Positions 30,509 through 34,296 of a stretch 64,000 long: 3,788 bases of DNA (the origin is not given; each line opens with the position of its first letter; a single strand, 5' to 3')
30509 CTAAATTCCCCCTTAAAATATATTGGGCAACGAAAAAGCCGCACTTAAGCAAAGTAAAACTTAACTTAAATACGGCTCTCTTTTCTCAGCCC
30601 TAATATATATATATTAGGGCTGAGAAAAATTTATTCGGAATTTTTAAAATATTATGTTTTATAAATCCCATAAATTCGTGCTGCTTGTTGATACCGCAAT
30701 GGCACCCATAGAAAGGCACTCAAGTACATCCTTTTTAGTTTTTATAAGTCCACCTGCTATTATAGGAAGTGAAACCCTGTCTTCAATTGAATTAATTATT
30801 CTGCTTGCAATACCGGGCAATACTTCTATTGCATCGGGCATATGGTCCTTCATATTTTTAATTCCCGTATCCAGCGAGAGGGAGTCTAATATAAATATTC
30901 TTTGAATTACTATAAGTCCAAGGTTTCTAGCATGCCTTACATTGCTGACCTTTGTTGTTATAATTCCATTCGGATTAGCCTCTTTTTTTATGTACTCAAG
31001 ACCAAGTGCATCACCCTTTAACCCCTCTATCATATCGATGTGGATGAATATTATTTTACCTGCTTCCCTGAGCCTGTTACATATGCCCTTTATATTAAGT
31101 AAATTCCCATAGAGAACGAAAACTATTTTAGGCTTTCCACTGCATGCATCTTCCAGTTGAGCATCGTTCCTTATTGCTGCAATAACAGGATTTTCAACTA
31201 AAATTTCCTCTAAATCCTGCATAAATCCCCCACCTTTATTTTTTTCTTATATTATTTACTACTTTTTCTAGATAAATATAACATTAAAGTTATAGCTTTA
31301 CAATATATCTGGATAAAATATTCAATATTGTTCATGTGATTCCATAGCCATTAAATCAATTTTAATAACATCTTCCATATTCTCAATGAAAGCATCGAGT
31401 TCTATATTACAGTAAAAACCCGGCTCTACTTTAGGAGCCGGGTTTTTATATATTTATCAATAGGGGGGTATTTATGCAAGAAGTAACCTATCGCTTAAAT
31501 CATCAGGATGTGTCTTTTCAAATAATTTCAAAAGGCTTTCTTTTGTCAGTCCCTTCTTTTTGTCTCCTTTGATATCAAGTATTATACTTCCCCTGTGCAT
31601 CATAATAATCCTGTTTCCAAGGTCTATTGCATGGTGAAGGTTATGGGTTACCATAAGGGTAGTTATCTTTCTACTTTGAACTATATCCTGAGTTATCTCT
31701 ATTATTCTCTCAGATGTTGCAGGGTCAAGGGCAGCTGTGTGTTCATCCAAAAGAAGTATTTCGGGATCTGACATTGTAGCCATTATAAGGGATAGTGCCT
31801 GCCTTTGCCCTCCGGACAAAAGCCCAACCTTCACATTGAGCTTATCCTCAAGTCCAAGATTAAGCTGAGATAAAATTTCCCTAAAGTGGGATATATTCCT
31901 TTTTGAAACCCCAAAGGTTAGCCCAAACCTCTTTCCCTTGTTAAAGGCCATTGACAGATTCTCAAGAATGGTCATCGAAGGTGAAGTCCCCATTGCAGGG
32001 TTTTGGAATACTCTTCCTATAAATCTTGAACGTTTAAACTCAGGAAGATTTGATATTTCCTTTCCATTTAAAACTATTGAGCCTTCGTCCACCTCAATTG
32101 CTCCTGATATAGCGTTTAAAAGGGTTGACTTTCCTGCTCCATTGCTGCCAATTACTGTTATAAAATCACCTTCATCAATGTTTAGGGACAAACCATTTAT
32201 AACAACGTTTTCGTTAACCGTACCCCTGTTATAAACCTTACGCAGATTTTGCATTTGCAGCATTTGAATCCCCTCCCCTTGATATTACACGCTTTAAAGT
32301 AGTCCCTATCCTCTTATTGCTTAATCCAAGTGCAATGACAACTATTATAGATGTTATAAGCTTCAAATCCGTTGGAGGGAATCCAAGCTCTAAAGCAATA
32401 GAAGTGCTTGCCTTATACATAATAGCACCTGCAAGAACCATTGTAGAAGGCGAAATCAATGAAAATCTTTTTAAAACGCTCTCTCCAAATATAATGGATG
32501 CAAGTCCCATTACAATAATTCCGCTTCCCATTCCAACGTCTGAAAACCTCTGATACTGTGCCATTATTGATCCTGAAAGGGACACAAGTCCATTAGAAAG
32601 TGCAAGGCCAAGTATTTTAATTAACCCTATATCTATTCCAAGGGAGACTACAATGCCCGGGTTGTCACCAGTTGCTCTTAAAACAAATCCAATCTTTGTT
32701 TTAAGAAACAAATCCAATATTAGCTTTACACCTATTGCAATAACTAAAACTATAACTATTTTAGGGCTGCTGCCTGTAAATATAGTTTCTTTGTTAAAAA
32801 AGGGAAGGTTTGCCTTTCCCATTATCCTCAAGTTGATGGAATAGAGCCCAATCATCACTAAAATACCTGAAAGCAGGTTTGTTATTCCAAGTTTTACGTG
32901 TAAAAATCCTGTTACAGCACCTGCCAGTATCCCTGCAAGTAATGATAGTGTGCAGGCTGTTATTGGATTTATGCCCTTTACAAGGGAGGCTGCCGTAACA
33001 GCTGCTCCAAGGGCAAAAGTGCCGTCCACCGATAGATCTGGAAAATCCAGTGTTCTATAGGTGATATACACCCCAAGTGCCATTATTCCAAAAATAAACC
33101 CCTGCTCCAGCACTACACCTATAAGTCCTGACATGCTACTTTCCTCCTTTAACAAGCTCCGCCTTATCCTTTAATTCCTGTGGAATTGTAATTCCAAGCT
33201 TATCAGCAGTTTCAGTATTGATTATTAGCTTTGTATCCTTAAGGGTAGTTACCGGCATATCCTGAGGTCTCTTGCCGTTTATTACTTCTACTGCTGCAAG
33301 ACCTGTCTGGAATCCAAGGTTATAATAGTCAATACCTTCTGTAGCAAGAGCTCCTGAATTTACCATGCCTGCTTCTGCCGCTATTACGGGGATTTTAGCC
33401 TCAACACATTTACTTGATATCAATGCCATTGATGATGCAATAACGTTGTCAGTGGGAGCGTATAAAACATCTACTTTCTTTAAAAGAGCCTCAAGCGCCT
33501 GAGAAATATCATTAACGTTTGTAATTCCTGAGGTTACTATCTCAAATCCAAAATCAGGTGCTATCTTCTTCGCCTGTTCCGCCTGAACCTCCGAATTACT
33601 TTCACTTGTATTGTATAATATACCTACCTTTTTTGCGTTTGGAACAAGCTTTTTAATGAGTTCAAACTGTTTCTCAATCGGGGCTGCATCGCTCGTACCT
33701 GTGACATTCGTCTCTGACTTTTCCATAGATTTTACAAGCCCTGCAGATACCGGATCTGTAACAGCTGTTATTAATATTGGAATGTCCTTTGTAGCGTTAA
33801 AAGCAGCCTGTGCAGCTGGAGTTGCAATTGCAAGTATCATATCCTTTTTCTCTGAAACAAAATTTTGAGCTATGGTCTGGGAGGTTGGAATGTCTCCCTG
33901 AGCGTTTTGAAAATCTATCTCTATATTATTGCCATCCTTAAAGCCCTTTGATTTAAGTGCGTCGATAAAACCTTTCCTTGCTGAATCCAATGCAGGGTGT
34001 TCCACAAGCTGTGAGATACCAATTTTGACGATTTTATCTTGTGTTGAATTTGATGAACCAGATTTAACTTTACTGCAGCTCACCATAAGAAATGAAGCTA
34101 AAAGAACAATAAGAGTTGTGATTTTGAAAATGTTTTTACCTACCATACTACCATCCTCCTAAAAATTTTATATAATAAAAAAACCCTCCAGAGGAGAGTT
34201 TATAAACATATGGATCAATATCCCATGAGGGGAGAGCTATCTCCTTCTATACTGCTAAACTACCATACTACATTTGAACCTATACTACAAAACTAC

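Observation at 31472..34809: HutP-like antiterminator with UAG-repeat terminator leader controlling an ABC importer instead of hut genes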

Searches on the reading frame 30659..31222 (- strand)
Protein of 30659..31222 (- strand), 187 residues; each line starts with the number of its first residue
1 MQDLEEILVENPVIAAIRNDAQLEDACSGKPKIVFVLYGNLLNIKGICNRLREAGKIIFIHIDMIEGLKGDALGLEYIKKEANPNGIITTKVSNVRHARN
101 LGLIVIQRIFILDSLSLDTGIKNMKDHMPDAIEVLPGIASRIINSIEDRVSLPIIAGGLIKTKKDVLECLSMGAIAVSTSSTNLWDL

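Call 4: search_protein_families(library=pfam, proteins=[window:30659-31222:-], max_evalue=0.01)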
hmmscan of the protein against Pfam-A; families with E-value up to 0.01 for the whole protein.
window:30659-31222:- (187 aa): 4 families
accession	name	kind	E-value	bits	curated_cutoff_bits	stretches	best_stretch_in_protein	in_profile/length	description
PF04309.18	G3P_antiterm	-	1.4e-64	217.1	27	1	13-185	1-173/173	Glycerol-3-phosphate responsive antiterminator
PF03060.21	NMO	-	0.00011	22.1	28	1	141-180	183-222/331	Nitronate monooxygenase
PF01180.27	DHO_dh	-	0.00097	18.8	27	1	138-183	225-272/291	Dihydroorotate dehydrogenase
PF01070.24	FMN_dh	-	0.0084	15.6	24.9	0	126-185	254-307/350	FMN-dependent dehydrogenase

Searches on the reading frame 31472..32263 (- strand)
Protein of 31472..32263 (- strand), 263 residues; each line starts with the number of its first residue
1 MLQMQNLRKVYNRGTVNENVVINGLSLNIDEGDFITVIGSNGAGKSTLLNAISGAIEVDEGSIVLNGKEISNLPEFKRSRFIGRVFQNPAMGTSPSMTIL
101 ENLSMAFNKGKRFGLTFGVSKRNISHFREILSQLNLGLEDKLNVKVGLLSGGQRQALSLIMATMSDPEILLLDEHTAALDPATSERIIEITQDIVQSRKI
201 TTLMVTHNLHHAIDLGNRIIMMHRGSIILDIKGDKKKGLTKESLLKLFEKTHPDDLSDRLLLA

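Call 4: search_protein_families(library=pfam, proteins=[window:31472-32263:-], max_evalue=0.01)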
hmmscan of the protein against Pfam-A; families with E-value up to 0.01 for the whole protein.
window:31472-32263:- (263 aa): 12 families
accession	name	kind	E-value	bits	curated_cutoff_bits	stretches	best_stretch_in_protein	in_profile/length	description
PF00005.33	ABC_tran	-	1.2e-28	100.9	25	1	23-177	2-137/137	ABC transporter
PF13304.12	AAA_21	-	1.4e-09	38.9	27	2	36-143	3-100/304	AAA domain, putative AbiEii toxin, Type IV TA system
PF02463.25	SMC_N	-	5e-08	33.1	40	1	33-208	25-198/220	RecF/RecN/SMC N terminal domain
PF09818.15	ABC_ATPase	-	3.8e-06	26.6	23.2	0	19-55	69-102/283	P-loop domain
PF13555.12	AAA_29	-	3.9e-05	23.7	27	1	25-53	15-43/61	P-loop containing region of AAA domain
PF03193.22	RsgA_GTPase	-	0.00041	20.7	30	1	24-63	99-137/174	RsgA GTPase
PF13476.12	AAA_23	-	0.00049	21.2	27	1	31-56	18-43/201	AAA domain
PF13514.12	AAA_27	-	0.0024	17.9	22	1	25-53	19-47/206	AAA domain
PF13401.12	AAA_22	-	0.0027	18.5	27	0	32-113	5-64/130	AAA domain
PF00350.29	Dynamin_N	-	0.0048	17.4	27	1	35-55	1-21/168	Dynamin family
PF01926.29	MMR_HSR1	-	0.0056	17.2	21.9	0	35-55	2-22/113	50S ribosome-binding GTPase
PF13191.12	AAA_16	-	0.0059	17.6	32.6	0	32-73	24-70/167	AAA ATPase domain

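Call 32: search_protein_families(library=ncbifam, proteins=[window:31472-32263:-], max_evalue=0.001)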
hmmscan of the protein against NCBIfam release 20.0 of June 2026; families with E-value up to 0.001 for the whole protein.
window:31472-32263:- (263 aa): 193 families (the best 25 are shown)
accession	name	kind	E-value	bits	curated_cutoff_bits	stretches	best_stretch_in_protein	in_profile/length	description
TIGR02315.1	ABC_phnC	equivalog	2.1e-39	135.4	266.1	1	1-234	1-231/243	phosphonate ABC transporter ATP-binding protein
TIGR04521.1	ECF_ATPase_2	equivalog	4.2e-39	134.3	330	1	3-247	2-241/279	energy-coupling factor transporter ATPase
TIGR03411.1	urea_trans_UrtD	equivalog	1.7e-37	129.4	304.1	1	21-229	17-222/242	urea ABC transporter ATP-binding protein UrtD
TIGR03265.1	PhnT2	equivalog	5.7e-37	127.7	457.7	1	2-227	5-213/353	putative 2-aminoethylphosphonate ABC transporter ATP-binding protein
TIGR03410.1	urea_trans_UrtE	equivalog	2.4e-36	125.4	285.8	1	2-235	1-218/230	urea ABC transporter ATP-binding subunit UrtE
NF043075.1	MMSYN1_0197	equivalog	6.1e-36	124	550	1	2-227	3-211/341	spermidine/putrescine ABC transporter ATP-binding protein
TIGR04520.1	ECF_ATPase_1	equivalog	1.7e-35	122.8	315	1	3-245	2-230/269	energy-coupling factor transporter ATPase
TIGR02982.1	heterocyst_DevA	subfamily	2.2e-35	122.2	295.8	1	2-227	2-219/220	ABC exporter ATP-binding subunit, DevA family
TIGR03375.1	type_I_sec_LssB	subfamily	5.5e-35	120.8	693.1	1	17-236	478-686/696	type I secretion system permease/ATPase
TIGR01188.1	drrA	subfamily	5.7e-35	121.1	312.45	1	18-240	5-216/302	daunorubicin resistance ABC transporter, ATP-binding protein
TIGR02857.1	CydD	equivalog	6.1e-35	121.2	435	1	4-216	324-524/529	thiol reductant ABC exporter subunit CydD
NF038007.1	ABC_ATP_DarD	equivalog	6.2e-35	120.6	375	1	1-226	1-217/218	darobactin export ABC transporter ATP-binding protein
NF006987.0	PRK09452.1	equivalog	2e-34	118.9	482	1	2-227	18-226/378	spermidine/putrescine ABC transporter ATP-binding protein PotA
TIGR03864.1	PQQ_ABC_ATP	hypoth_equivalog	3e-34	118.5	302.25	1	18-231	13-214/236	ABC transporter, ATP-binding subunit, PQQ-dependent alcohol dehydrogenase system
NF040840.2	tungstate_WtpC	equivalog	4.9e-34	118.1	440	1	18-228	12-210/347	tungstate ABC transporter ATP-binding protein WtpC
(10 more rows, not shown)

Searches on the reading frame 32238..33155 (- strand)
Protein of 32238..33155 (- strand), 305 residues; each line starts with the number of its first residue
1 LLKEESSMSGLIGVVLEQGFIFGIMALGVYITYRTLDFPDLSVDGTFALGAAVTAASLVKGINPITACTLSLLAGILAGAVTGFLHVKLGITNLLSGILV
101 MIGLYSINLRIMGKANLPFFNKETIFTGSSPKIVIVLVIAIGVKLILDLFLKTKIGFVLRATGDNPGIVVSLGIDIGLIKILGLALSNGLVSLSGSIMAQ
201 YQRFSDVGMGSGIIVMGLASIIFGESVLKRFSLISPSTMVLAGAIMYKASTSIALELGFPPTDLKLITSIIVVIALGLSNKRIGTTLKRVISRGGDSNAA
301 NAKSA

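Call 4: search_protein_families(library=pfam, proteins=[window:32238-33155:-], max_evalue=0.01)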
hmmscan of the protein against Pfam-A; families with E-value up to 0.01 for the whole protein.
window:32238-33155:- (305 aa): 1 family
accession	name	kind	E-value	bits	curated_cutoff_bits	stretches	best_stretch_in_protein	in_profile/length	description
PF02653.21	BPD_transp_2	-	1.8e-23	83.5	26.8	1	15-275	5-267/269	Branched-chain amino acid transport system / permease component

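Call 32: search_protein_families(library=ncbifam, proteins=[window:32238-33134:-], max_evalue=0.001)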
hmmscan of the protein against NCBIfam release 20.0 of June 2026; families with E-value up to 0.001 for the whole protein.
window:32238-33134:- (298 aa): 4 families
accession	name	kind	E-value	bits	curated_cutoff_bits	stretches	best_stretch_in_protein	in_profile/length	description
NF011961.0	PRK15432.1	equivalog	2e-07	30.6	388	1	8-220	40-254/344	autoinducer 2 ABC transporter permease LsrC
NF047929.1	ABC_B6_perm_2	equivalog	1.4e-05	24.4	400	0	17-270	58-323/337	putative B6 ABC transporter permease subunit 2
NF007067.0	PRK09512.1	equivalog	0.00012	21.4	398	1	8-221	49-268/321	ribose ABC transporter permease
NF041862.1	YtfT_transport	equivalog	0.00087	18.5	535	0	15-282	66-334/339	galactofuranose ABC transporter, ATP-binding protein YtfT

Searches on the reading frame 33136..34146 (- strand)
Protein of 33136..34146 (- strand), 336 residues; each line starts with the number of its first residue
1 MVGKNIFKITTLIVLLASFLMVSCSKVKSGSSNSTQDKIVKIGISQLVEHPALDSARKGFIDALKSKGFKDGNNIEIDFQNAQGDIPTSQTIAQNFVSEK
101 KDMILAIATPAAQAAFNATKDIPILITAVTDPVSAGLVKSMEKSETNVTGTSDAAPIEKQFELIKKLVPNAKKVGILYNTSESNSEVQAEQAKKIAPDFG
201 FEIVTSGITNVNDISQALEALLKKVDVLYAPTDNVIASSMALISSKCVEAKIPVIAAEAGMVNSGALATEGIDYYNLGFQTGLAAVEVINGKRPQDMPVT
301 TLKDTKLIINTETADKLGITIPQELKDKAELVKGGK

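Call 4: search_protein_families(library=pfam, proteins=[window:33136-34146:-], max_evalue=0.01)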
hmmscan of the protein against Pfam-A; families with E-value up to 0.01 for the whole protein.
window:33136-34146:- (336 aa): 4 families
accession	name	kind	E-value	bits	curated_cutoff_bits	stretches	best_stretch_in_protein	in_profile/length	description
PF04392.18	ABC_sub_bind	-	1.3e-92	310.6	25.9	1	41-331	1-291/293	ABC transporter substrate binding protein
PF13407.12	Peripla_BP_4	-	4e-08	33.6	35.1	1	53-239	13-198/258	Periplasmic binding protein domain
PF13458.12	Peripla_BP_6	-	9.2e-07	29.3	31.7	1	54-230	23-196/343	Periplasmic binding protein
PF00899.27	ThiF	-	2e-05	24.3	28.1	1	183-259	74-143/238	ThiF family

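Call 31: search_solved_structures(query=window:33136-34146:-, max_evalue=0.001)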
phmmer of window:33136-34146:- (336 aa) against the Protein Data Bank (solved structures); distinct sequences matched with E-value up to 0.001: 7.
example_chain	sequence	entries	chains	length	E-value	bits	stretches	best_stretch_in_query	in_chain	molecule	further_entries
6hni_A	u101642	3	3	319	2.1e-104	352.2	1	31-323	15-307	ABC-type transport system, sugar-family extracellular solute-binding protein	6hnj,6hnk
3lkv_A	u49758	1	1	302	1.9e-73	250.5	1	32-329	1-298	uncharacterized CONSERVED DOMAIN PROTEIN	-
3lft_A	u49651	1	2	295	5.9e-67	229.3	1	40-328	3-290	uncharacterized protein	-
6k1w_A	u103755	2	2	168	9.5e-07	31.6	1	152-269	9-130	ABC-type uncharacterized transport system periplasmic component-like protein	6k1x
8wxm_A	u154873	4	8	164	1.1e-06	31.4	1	153-269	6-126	ABC-type uncharacterized transport system periplasmic component-like protein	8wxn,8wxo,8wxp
8wgk_A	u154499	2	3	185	1.5e-06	31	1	152-269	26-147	ABC-type uncharacterized transport system periplasmic component-like protein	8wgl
5z6v_A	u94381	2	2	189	1.6e-06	30.9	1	152-269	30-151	ABC-type uncharacterized transport system periplasmic component-like protein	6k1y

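Call 32: search_protein_families(library=ncbifam, proteins=[window:33136-34146:-], max_evalue=0.001)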
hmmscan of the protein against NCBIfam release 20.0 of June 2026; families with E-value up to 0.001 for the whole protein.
window:33136-34146:- (336 aa): 1 family
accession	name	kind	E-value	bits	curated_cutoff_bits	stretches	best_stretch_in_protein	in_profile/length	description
NF041285.1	ABC_SBP_TrpX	equivalog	3.4e-105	351.7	390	1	12-330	2-322/322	tryptophan ABC transporter substrate-binding protein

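Call 38: search_solved_structures(query=window:33136-34146:-, max_evalue=1e-50, show_alignments=3)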
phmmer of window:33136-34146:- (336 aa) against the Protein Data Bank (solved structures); distinct sequences matched with E-value up to 1e-50: 3.
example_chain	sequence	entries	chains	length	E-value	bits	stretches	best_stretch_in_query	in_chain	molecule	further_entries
6hni_A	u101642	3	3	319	2.1e-104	352.2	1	31-323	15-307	ABC-type transport system, sugar-family extracellular solute-binding protein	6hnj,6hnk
3lkv_A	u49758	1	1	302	1.9e-73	250.5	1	32-329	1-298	uncharacterized CONSERVED DOMAIN PROTEIN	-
3lft_A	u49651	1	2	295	5.9e-67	229.3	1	40-328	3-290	uncharacterized protein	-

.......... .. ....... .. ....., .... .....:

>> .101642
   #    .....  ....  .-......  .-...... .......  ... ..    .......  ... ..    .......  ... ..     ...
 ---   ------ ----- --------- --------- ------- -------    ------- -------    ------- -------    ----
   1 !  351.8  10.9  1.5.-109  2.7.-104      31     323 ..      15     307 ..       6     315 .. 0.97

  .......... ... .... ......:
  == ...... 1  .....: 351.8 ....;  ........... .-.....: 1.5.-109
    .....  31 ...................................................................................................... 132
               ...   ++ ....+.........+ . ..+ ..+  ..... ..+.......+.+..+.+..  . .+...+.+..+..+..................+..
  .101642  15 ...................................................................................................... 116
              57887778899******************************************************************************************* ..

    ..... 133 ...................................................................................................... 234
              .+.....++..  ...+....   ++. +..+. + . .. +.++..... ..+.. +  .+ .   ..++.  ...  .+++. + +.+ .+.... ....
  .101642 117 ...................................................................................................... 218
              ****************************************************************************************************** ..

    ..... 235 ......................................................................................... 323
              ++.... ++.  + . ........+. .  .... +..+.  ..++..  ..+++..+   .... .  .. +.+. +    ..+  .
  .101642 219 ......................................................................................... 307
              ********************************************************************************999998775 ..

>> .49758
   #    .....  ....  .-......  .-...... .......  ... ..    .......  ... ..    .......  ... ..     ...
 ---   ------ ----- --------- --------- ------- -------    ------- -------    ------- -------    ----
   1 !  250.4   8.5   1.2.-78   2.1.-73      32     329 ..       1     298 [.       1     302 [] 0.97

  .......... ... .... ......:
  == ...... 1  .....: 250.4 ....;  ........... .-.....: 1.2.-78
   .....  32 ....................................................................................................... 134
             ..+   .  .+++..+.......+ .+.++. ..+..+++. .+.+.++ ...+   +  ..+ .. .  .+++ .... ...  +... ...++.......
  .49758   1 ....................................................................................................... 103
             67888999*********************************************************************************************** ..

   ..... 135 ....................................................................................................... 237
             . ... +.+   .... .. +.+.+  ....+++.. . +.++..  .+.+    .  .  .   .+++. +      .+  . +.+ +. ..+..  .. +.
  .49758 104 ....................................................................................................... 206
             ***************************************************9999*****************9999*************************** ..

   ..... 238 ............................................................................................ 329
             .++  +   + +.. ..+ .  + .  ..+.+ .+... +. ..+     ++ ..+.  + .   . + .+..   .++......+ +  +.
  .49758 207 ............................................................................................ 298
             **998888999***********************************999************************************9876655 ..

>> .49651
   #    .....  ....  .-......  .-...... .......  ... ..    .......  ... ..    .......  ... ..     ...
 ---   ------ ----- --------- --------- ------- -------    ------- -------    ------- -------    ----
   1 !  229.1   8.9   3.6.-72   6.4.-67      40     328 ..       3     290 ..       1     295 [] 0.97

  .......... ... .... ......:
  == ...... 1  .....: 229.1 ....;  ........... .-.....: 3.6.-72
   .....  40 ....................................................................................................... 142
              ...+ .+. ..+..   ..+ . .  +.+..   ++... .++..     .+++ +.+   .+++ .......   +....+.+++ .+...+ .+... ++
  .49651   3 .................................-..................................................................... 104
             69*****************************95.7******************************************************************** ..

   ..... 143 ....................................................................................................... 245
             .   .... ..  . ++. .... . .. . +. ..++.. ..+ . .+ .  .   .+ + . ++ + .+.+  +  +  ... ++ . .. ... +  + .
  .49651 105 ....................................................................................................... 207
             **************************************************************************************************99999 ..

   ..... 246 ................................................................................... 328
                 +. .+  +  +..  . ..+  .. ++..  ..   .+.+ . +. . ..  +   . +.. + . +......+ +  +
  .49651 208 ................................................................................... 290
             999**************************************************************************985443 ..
